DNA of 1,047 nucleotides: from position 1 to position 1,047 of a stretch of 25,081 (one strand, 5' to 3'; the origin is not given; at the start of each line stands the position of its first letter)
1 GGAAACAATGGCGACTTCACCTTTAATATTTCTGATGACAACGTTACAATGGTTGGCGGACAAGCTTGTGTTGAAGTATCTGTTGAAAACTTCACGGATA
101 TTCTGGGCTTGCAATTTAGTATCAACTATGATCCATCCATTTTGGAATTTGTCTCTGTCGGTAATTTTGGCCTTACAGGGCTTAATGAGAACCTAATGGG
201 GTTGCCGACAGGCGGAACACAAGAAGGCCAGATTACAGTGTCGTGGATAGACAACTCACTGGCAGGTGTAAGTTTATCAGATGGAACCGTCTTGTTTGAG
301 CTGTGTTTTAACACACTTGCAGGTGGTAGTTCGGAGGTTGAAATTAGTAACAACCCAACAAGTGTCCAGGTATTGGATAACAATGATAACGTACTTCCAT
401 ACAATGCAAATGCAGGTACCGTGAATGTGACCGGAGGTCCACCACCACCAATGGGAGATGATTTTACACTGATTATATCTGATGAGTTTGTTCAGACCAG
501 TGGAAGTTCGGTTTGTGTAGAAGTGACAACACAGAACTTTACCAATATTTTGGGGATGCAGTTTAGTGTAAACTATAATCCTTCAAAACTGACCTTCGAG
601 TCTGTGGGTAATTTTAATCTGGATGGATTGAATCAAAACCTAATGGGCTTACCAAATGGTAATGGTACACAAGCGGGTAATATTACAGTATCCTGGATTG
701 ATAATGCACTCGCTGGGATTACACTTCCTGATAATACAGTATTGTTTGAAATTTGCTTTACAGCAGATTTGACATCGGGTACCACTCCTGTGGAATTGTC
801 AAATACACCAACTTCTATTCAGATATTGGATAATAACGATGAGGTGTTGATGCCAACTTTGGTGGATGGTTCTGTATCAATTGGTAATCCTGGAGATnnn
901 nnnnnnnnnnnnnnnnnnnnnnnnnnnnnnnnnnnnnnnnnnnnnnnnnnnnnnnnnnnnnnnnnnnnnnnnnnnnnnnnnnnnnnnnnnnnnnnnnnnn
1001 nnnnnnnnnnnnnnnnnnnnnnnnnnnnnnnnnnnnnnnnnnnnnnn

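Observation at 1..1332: Triplicated ~430-bp DNA repeats encoding cohesin-like modules at the base of a SprB-type stalk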

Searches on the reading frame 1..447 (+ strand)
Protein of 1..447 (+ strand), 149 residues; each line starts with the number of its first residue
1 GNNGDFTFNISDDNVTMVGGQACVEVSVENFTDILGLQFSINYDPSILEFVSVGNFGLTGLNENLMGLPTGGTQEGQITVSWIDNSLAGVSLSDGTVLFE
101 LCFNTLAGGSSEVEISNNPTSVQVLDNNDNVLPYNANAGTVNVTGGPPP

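Call 10: search_protein_families(library=pfam, proteins=[window:1-447:+], max_evalue=0.1)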
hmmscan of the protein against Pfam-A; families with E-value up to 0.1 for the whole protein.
window:1-447:+ (149 aa): 1 family
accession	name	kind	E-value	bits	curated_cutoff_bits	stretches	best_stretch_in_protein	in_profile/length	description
PF00963.24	Cohesin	-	6.1e-11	43.1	24.1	1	9-143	4-139/139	Cohesin domain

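Call 13: find_related_loci(query=A1, collection=metagenome_contigs, flank=10000)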
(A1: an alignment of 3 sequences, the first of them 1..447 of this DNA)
Query A1 (149 aa) in metagenome_contigs; peptide patterns used: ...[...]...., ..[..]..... (x = any residue, [..] = any of these).
147 stretches matched a pattern, but none encodes a relative of the query by tblastn (E <= 1e-3).

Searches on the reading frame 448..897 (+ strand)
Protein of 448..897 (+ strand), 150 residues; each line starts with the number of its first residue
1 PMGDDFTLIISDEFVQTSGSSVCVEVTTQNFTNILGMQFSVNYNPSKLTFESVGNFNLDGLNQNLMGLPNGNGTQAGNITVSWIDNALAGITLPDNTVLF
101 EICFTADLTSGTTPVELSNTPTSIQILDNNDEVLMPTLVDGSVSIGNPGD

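Call 10: search_protein_families(library=pfam, proteins=[window:448-897:+], max_evalue=0.1)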
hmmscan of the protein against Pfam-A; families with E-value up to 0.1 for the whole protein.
window:448-897:+ (150 aa): 2 families
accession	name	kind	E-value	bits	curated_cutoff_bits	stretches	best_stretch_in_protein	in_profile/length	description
PF00963.24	Cohesin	-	4.5e-10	40.3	24.1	1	18-145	12-139/139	Cohesin domain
PF16359.11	RcsD_ABL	-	0.095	13.3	27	0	2-53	41-92/103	RcsD-ABL domain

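Call 31: search_solved_structures(query=A3, max_evalue=1, show_alignments=2)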
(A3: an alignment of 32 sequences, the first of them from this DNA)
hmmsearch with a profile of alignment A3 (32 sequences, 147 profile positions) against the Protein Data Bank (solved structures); distinct sequences matched with E-value up to 1: 40.
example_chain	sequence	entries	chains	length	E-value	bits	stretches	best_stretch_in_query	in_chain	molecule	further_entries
6kgc_A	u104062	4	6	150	1.5e-07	34.5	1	3-144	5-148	Probably cellulosomal scaffolding protein, secreted cellulose-binding and cohesin domain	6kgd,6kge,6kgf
6kg8_A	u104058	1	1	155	1.6e-07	34.4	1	3-145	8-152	Probably cellulosomal scaffolding protein, secreted cellulose-binding and cohesin domain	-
3l8q_A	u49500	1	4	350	1.7e-07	34.3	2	4-116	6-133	Cellulosomal scaffoldin adaptor protein B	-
5nrk_A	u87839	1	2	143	4.1e-07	33.1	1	2-139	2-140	Endoglucanase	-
1g1k_A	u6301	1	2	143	5.5e-07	32.7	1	5-142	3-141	SCAFFOLDING PROTEIN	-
2vn5_A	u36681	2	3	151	6e-07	32.6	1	4-141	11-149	SCAFFOLDING PROTEIN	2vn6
5nrm_A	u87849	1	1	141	9.9e-07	31.9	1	4-139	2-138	Endoglucanase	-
4ums_A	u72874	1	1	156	7.9e-06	28.9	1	9-143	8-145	CELLULOSOMAL ANCHORING SCAFFOLDIN B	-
2y3n_A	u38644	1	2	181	9.1e-06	28.7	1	8-47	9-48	CELLULOSOMAL SCAFFOLDIN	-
1tyj_A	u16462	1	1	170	9.2e-06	28.7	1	8-47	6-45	cellulosomal scaffoldin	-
5lxv_A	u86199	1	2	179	8.5e-05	25.6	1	3-67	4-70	Scaffoldin C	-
1qzn_A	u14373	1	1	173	0.00011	25.2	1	4-116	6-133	cellulosomal scaffoldin adaptor protein B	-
1zv9_A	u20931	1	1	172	0.00011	25.2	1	4-116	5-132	Cellulosomal scaffoldin adaptor protein B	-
3f2l_A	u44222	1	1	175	0.00012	25.1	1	4-116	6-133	Cellulosomal scaffoldin adaptor protein B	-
3bwz_A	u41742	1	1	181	0.00014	24.9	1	4-117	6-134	Cellulosomal scaffoldin adaptor protein B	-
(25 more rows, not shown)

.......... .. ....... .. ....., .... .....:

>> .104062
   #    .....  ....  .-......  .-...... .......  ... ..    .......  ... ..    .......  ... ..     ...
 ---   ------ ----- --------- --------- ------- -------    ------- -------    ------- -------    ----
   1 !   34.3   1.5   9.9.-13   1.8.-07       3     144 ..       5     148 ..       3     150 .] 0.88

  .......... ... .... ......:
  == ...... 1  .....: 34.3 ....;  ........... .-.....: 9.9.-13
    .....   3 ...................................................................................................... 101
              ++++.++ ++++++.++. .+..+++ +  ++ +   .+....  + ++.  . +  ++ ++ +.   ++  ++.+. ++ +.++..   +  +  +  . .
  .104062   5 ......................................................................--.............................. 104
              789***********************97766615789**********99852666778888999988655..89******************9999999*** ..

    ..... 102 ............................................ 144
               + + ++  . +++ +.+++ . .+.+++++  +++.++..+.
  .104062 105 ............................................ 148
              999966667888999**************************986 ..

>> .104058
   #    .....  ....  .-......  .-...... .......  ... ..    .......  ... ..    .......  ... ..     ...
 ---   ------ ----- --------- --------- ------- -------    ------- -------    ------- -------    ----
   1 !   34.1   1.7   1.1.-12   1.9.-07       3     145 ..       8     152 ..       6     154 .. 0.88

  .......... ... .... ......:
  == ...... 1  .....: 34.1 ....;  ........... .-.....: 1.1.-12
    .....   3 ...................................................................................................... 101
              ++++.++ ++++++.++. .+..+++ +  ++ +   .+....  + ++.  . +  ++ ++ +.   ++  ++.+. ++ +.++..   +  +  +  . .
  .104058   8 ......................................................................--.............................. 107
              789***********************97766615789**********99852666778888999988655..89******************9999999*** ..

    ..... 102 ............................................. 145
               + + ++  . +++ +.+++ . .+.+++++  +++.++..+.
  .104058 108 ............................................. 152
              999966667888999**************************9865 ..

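Call 36: predict_structure(alignment_id=A3)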
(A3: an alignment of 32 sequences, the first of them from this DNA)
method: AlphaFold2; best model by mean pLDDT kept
length: 150 residues; sequences in the alignment: 32
mean_pLDDT: 94.4   pTM: 0.88
mean pLDDT of the five models: 94.4, 94.0, 93.8, 93.7, 93.1
residues with pLDDT >= 90: 136; 70-90: 9; 50-70: 3; < 50: 2
segments of 3 or more residues with pLDDT < 50: none
pLDDT, mean of each block of 10 residues (from residue 1): 80 96 98 98 98 97 95 89 96 98 96 97 96 96 86
secondary structure, 60 per line:
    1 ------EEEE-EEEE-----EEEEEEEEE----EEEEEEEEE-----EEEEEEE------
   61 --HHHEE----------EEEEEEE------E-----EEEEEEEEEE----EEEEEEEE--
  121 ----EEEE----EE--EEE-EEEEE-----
elements in order: E7-10 E12-15 E21-29 E34-42 E48-54 E78-84 E97-106 E111-118 E125-128 E137-139 E141-145

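Call 38: search_protein_representatives(alignment_id=A3)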
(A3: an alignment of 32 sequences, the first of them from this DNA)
Query: 32 sequences, 147 profile positions. Proteins with E-value up to 0.001 (for the whole library): 11874; up to 1e-10: 5405; up to 1e-30: 1362. The best 150 are listed.
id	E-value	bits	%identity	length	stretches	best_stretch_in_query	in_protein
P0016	0.0e+00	1946.7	-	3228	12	4-146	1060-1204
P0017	0.0e+00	1811.9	-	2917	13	5-145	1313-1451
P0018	0.0e+00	1259.2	-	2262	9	3-145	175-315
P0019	0.0e+00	1250.4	-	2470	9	3-145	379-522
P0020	0.0e+00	1096.2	-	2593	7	3-145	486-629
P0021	0.0e+00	1060.4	-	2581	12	5-145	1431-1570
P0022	0.0e+00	1003.9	-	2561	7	2-142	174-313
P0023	0.0e+00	993.9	-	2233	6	4-145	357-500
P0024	1.3e-285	949.6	-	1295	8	4-145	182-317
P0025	9.7e-277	920.8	-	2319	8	4-145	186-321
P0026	3.2e-272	906.2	-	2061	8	3-145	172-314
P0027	2.5e-271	903.3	-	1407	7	4-144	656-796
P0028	1.3e-269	897.8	-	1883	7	3-146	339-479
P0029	2.7e-264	880.5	-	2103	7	3-145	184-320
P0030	1.2e-263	878.4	-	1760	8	3-144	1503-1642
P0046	6.3e-221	739.8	-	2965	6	4-145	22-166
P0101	6.1e-146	496.5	-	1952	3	16-145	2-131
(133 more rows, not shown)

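Call 39: fold_search(model_id=the predicted structure, library=pdb)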
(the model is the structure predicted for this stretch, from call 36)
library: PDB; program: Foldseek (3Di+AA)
matches with E <= 10: 2000; with E <= 0.001: 79
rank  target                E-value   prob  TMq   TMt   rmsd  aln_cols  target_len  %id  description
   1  6kgf_C                9.7e-11  1.00  0.77  0.79   3.2       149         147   19  Crystal structure of CaDoc0917(R16D)-CaCohA2 complex at pH 8.2 (released 2020-07-08)
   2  6kge_A                1.5e-10  1.00  0.75  0.80   3.2       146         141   20  Crystal structure of CaDoc0917(R16D)-CaCohA2 complex at pH 5.5 (released 2020-07-08)
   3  3ul4_A                1.6e-10  1.00  0.77  0.81   2.6       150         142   18  Crystal structure of Coh-OlpA(Cthe_3080)-Doc918(Cthe_0918) complex: A novel type I Cohesin-Dockerin complex from Clost (released 2012-11-28)
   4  6kgf_A                2.5e-10  1.00  0.77  0.80   3.3       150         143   19  Crystal structure of CaDoc0917(R16D)-CaCohA2 complex at pH 8.2 (released 2020-07-08)
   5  6kgc_A                2.8e-10  1.00  0.78  0.81   3.1       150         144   19  Crystal structure of CaDoc0917(R49D)-CaCohA2 complex at pH 5.4 (released 2020-07-08)
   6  6kgd_A                4.8e-10  1.00  0.79  0.81   3.1       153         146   18  Crystal structure of CaDoc0917(R49D)-CaCohA2 complex at pH 8.0 (released 2020-07-08)
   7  4ums                  1.6e-09  1.00  0.72  0.71   4.9       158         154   13  The crystal structure of the seventh ScaB type I cohesin from Pseudobacteroides cellulosolvens (released 2015-05-06)
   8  5lxv_C                1.8e-09  1.00  0.69  0.61   4.6       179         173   18  Crystal structure of Ruminococcus flavefaciens scaffoldin C cohesin in complex with a dockerin from an uncharacterized (released 2016-10-19)
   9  2vn6_A                3.3e-09  1.00  0.75  0.75   4.8       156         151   20  The Clostridium cellulolyticum dockerin displays a dual binding mode for its cohesin partner (released 2008-05-13)
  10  5lxv_A                3.6e-09  1.00  0.70  0.62   4.5       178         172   17  Crystal structure of Ruminococcus flavefaciens scaffoldin C cohesin in complex with a dockerin from an uncharacterized (released 2016-10-19)
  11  2vn5_A                4.3e-09  1.00  0.73  0.77   4.8       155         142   21  The Clostridium cellulolyticum dockerin displays a dual binding mode for its cohesin partner (released 2008-05-20)
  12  2xdh                  6.6e-09  1.00  0.74  0.80   3.1       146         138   20  Non-cellulosomal cohesin from the hyperthermophilic archaeon Archaeoglobus fulgidus (released 2010-05-26)
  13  2vn5_C                8.6e-09  1.00  0.77  0.78   3.1       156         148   20  The Clostridium cellulolyticum dockerin displays a dual binding mode for its cohesin partner (released 2008-05-20)
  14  5nrm_A                9.5e-09  1.00  0.75  0.80   2.7       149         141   21  Crystal structure of the sixth cohesin from Acetivibrio cellulolyticus' scaffoldin B in complex with Cel5 dockerin S51 (released 2018-01-31)
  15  4fl4_L                1.1e-08  1.00  0.76  0.39   2.9       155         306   18  Scaffoldin conformation and dynamics revealed by a ternary complex from the Clostridium thermocellum cellulosome (released 2012-06-27)
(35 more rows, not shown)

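Call 44: list_cluster_members(proteins=[P0101, P0016, P0020, P0046])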
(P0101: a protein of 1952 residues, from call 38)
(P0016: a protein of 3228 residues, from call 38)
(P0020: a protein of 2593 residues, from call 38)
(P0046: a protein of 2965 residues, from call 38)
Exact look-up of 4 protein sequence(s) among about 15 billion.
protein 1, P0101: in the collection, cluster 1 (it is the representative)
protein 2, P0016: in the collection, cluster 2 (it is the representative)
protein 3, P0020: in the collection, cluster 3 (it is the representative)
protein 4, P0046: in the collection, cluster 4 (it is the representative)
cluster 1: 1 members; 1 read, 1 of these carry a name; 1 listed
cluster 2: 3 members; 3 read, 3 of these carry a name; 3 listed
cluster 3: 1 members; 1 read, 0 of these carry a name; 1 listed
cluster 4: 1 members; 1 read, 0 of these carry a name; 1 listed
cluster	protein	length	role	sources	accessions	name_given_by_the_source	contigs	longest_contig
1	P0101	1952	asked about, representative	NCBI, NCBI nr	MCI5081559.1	MAG: cohesin domain-containing protein [Saprospiraceae bacterium] | cohesin domain-containing protein [Saprospiraceae bacterium]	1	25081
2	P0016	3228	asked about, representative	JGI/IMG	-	gliding motility-associated-like protein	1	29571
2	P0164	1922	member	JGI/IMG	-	gliding motility-associated-like protein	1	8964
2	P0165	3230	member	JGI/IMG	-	gliding motility-associated-like protein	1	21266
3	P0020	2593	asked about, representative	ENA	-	-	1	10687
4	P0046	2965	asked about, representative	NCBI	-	-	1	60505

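Call 50: search_protein_families(library=pfam, alignment_id=A4, max_evalue=0.001)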
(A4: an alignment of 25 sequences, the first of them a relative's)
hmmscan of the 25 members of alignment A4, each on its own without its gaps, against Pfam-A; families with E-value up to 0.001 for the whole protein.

A. member 1, P0016 (3228 aa): 6 families
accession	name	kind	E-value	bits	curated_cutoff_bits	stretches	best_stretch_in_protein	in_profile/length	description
PF00963.24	Cohesin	-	7.3e-116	383.1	24.1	12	1208-1345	2-139/139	Cohesin domain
PF13573.12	SprB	-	1.6e-97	319.3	28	13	1806-1835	4-33/37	SprB repeat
PF13585.12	CHU_C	-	9.9e-23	80.5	27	1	3142-3225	6-86/86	CHU_C Type IX secretion signal domain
PF08141.18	SspH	-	9.9e-15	54.9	25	0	865-893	8-36/58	Small acid-soluble spore protein H family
PF18962.6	Por_Secre_tail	-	1.5e-08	35.2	27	0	2854-2880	48-74/75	Secretion system C-terminal sorting domain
PF23585.1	DUF7137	-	3.3e-07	30.6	27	0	2528-2562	68-102/137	Domain of unknown function (DUF7137)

B. families by the number of members that match (of 25 scanned): 25 families
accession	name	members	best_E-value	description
PF00963.24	Cohesin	25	7.3e-116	Cohesin domain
PF13573.12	SprB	21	9.2e-170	SprB repeat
PF13585.12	CHU_C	20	1.2e-24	CHU_C Type IX secretion signal domain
PF18962.6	Por_Secre_tail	14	4.5e-12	Secretion system C-terminal sorting domain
PF06832.18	BiPBP_C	12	1.9e-13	Penicillin-Binding Protein C-terminus Family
PF22352.2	K319L-like_PKD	7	1.2e-24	K319L-like, PKD domain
PF13860.13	FlgD_ig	7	2.4e-08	FlgD Ig-like domain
PF23585.1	DUF7137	6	3e-08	Domain of unknown function (DUF7137)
PF18911.6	PKD_4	4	4.3e-18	PKD domain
PF19081.6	Ig_7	3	2.2e-10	Ig-like domain CHU_C associated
PF08940.17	DUF1918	3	1.2e-05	Domain of unknown function (DUF1918)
PF07495.19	Y_Y_Y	3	0.00041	Y_Y_Y domain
PF13895.12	Ig_2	2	1.1e-12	Immunoglobulin domain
PF00801.26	PKD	2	1.1e-08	PKD domain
PF13620.12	CarboxypepD_reg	2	1.4e-06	Carboxypeptidase regulatory-like domain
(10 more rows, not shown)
